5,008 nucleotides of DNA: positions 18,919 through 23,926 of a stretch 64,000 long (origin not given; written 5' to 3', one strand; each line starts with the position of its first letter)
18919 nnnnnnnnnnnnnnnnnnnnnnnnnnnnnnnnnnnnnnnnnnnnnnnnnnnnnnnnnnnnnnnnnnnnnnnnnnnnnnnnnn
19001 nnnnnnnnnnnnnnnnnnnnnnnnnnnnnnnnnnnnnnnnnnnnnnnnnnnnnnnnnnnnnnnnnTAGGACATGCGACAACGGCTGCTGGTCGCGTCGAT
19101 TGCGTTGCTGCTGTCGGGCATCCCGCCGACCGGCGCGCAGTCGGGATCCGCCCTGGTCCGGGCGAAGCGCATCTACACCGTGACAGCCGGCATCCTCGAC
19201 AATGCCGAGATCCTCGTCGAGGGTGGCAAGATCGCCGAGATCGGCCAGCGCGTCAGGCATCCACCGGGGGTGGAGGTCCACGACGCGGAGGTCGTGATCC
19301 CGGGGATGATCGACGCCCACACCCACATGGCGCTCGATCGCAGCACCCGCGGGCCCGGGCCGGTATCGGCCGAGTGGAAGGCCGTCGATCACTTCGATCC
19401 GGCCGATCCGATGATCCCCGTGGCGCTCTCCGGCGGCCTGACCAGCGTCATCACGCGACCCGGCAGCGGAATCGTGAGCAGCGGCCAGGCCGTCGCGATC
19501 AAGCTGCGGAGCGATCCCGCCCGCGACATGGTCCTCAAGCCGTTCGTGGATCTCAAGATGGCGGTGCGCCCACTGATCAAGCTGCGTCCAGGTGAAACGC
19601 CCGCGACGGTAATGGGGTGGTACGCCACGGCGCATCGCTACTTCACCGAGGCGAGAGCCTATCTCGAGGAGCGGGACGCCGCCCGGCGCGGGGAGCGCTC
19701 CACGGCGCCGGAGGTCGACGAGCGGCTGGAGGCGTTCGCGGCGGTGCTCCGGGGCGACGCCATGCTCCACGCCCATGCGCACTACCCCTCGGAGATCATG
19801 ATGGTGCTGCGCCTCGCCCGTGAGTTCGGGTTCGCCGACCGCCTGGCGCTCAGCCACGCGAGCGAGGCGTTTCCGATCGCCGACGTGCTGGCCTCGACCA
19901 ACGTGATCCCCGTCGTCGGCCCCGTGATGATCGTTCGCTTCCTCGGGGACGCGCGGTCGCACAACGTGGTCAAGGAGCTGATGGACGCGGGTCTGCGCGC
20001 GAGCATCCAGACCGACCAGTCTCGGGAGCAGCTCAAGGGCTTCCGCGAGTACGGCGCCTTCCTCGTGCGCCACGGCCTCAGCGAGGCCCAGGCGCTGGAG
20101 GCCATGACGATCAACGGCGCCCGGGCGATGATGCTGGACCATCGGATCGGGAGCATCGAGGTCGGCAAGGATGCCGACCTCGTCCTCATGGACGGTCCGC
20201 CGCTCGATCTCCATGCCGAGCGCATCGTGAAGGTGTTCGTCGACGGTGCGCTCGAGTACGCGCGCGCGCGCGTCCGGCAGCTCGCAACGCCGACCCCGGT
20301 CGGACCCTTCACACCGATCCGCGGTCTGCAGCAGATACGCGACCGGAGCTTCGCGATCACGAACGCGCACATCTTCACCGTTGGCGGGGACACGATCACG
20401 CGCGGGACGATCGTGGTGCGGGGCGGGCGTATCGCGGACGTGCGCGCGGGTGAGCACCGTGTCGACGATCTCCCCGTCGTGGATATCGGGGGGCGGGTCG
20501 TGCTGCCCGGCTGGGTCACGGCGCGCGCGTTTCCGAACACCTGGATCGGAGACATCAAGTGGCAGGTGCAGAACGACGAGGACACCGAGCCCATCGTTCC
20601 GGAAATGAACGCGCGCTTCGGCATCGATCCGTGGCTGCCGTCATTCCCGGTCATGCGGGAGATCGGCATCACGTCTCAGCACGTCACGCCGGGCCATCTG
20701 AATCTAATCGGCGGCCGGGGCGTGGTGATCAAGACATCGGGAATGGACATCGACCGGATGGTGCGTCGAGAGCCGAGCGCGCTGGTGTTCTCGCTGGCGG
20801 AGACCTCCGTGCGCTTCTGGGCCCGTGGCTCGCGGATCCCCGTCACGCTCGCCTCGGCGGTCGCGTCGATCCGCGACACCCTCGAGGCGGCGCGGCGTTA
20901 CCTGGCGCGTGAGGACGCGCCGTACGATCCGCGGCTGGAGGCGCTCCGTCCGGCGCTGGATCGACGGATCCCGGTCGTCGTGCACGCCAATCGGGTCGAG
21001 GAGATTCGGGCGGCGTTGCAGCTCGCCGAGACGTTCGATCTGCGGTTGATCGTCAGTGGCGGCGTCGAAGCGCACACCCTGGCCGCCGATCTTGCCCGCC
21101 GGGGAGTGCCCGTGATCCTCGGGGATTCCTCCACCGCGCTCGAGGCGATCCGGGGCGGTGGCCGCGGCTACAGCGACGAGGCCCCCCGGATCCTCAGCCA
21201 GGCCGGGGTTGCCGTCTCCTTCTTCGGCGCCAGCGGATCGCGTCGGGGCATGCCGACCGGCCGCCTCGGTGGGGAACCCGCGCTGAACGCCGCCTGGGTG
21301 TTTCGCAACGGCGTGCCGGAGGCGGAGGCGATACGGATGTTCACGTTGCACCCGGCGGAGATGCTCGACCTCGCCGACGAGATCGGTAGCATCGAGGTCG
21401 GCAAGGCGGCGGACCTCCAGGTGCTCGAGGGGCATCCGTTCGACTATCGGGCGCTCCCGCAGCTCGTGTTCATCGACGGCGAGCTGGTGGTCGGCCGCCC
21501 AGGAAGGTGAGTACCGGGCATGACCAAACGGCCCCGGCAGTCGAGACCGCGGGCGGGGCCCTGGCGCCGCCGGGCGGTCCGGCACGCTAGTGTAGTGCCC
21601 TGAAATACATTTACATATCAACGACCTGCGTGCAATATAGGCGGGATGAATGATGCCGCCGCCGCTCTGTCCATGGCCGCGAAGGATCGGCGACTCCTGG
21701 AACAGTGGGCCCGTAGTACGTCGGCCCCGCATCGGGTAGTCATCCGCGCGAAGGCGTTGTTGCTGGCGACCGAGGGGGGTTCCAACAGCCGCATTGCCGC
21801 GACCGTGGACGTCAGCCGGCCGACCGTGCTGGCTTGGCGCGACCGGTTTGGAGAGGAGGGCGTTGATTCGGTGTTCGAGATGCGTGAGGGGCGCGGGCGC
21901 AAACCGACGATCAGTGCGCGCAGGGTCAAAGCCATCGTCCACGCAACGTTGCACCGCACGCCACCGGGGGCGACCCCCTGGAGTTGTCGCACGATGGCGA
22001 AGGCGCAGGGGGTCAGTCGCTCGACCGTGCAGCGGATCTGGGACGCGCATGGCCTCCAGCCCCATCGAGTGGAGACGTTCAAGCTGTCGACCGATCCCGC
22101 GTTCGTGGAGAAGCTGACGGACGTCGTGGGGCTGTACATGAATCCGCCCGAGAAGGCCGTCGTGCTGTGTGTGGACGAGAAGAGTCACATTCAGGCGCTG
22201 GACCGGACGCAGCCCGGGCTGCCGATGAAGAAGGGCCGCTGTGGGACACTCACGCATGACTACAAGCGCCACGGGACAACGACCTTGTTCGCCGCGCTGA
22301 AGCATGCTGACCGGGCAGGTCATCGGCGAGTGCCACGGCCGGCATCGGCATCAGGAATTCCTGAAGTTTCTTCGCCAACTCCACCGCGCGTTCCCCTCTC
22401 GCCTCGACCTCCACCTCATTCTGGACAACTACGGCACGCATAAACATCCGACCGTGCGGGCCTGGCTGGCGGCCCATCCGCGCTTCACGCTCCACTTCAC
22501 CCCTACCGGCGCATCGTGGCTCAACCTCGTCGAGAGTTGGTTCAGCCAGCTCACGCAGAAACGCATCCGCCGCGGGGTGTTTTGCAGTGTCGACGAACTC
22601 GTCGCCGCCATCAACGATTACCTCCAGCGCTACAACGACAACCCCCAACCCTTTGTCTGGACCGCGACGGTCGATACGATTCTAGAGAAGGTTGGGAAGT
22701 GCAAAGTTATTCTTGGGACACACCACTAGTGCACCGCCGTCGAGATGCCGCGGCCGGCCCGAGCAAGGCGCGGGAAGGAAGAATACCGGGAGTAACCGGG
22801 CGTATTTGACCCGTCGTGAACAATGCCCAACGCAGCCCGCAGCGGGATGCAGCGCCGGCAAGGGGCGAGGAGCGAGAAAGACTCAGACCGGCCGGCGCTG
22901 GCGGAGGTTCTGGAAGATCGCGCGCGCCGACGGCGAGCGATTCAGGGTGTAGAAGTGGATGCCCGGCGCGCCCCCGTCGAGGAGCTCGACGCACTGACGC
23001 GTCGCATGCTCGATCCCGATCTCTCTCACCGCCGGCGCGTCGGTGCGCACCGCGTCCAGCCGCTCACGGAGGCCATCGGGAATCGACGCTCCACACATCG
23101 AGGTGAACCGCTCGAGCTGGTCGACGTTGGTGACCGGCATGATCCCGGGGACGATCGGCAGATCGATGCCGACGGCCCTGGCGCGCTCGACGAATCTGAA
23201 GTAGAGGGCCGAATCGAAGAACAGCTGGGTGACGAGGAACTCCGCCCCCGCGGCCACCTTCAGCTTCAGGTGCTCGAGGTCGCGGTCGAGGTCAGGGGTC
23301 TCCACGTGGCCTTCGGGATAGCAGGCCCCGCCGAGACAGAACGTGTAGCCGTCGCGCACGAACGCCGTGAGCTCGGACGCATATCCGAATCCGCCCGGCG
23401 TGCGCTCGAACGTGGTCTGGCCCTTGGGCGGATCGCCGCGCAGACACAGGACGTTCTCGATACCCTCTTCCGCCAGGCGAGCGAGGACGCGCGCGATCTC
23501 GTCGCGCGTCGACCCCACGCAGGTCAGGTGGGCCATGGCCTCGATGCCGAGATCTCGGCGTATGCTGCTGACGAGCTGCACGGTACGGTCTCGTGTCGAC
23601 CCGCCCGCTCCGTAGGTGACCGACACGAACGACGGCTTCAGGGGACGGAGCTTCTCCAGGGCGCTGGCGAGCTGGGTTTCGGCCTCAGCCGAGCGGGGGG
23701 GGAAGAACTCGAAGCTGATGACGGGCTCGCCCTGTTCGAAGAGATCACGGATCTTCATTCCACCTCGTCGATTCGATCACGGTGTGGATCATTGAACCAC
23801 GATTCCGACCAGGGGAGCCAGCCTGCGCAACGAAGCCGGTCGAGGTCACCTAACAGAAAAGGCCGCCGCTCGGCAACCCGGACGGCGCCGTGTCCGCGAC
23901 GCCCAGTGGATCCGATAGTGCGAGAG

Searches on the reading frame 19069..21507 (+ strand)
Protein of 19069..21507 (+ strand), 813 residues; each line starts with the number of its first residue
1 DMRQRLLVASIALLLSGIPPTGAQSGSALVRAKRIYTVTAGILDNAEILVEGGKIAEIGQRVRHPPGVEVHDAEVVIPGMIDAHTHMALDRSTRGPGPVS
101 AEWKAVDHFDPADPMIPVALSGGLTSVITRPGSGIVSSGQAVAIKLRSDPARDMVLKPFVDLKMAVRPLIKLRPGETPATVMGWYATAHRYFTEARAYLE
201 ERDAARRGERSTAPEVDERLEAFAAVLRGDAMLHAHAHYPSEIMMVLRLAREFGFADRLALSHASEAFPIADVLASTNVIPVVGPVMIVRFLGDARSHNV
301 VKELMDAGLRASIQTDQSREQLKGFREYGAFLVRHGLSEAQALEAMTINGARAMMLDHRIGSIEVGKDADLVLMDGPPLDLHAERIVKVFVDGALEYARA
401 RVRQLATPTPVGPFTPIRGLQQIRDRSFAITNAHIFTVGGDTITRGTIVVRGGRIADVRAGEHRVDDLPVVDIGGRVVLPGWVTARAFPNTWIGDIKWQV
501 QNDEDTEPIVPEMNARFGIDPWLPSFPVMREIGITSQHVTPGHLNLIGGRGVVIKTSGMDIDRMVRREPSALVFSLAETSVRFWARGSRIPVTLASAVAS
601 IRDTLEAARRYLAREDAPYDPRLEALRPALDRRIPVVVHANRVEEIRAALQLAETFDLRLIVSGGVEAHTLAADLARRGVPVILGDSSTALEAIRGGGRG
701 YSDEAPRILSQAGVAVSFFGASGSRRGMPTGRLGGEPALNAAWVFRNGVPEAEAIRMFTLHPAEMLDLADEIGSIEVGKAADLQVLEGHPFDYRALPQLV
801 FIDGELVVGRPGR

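Call 42: search_protein_families(library=pfam, proteins=[window:19069-21507:+], max_evalue=0.00001)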
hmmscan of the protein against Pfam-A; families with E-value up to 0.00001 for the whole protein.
window:19069-21507:+ (813 aa): 2 families
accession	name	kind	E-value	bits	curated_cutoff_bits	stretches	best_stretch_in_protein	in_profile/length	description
PF01979.26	Amidohydro_1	-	6.3e-31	108.3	25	2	75-393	1-342/345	Amidohydrolase family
PF07969.17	Amidohydro_3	-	3.7e-24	86.5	29.7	2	219-393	264-468/472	Amidohydrolase family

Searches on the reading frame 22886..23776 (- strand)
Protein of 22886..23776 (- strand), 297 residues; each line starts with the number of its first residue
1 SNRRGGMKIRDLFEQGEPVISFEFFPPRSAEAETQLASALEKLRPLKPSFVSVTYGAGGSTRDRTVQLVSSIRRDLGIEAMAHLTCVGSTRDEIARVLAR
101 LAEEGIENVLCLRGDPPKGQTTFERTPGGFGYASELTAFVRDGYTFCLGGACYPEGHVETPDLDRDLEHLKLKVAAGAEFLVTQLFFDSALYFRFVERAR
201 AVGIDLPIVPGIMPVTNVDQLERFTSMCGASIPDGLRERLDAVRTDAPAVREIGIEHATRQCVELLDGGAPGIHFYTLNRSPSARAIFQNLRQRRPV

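Call 42: search_protein_families(library=pfam, proteins=[window:22886-23776:-], max_evalue=0.00001)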
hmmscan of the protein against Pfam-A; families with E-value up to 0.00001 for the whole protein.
window:22886-23776:- (297 aa): 1 family
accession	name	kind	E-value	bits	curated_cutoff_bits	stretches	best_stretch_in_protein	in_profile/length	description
PF02219.23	MTHFR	-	9.8e-98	327.5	24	1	8-291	1-286/287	Methylenetetrahydrofolate reductase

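Call 51: find_homologous_proteins(query=window:22886-23758:-, max_evalue=1e-40)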
Query window:22886-23758:- (291 aa): 8000 proteins with E <= 1e-40 among 8000 candidates; the best 120 are listed.
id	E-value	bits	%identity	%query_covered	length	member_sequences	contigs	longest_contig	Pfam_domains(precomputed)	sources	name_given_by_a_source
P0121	5.4e-191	651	100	100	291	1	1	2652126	PF02219.24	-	-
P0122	2.1e-158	544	82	100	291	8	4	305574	PF02219.24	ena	-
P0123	9.1e-157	539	81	100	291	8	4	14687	PF02219.24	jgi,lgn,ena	jgi:methylenetetrahydrofolate reductase (NADPH)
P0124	3.9e-155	534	81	99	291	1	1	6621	PF02219.24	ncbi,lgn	-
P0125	4.3e-136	471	72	99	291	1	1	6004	PF02219.24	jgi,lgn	jgi:methylenetetrahydrofolate reductase (NADPH)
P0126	4.0e-135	468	74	98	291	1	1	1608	PF02219.24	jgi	-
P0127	1.0e-132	460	71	99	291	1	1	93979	PF02219.24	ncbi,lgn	-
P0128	3.1e-131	455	70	99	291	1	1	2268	PF02219.24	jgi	jgi:methylenetetrahydrofolate reductase (NADPH)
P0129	9.6e-131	454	73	99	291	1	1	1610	PF02219.24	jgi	jgi:methylenetetrahydrofolate reductase (NADPH)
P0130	4.3e-130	452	72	99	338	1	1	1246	PF02219.24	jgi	jgi:methylenetetrahydrofolate reductase (NADPH)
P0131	1.0e-129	450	69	98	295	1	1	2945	PF02219.24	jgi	jgi:methylenetetrahydrofolate reductase (NADPH)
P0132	4.3e-129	448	69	99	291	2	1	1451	PF02219.24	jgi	-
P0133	6.9e-129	448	68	99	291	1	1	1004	PF02219.24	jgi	jgi:methylenetetrahydrofolate reductase (NADPH)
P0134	1.1e-128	447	69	99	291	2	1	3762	PF02219.24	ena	-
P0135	2.9e-128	446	69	99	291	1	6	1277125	PF02219.24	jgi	jgi:methylenetetrahydrofolate reductase (NADPH)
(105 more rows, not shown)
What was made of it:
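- Tried and rejected: The nearest named hits, at about 64-67% identity, are labelled Planctomycetota, Armatimonadota, SAR202 and Terriglobales (call 51).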

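Call 52: find_encoding_contigs(protein=P0121, flank=1000, max_places=3)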
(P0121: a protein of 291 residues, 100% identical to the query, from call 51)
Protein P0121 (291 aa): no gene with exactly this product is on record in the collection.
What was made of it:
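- The rest of this genome could not be read (call 52).
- Tried and rejected: The window's own contig could not be retrieved (call 52).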
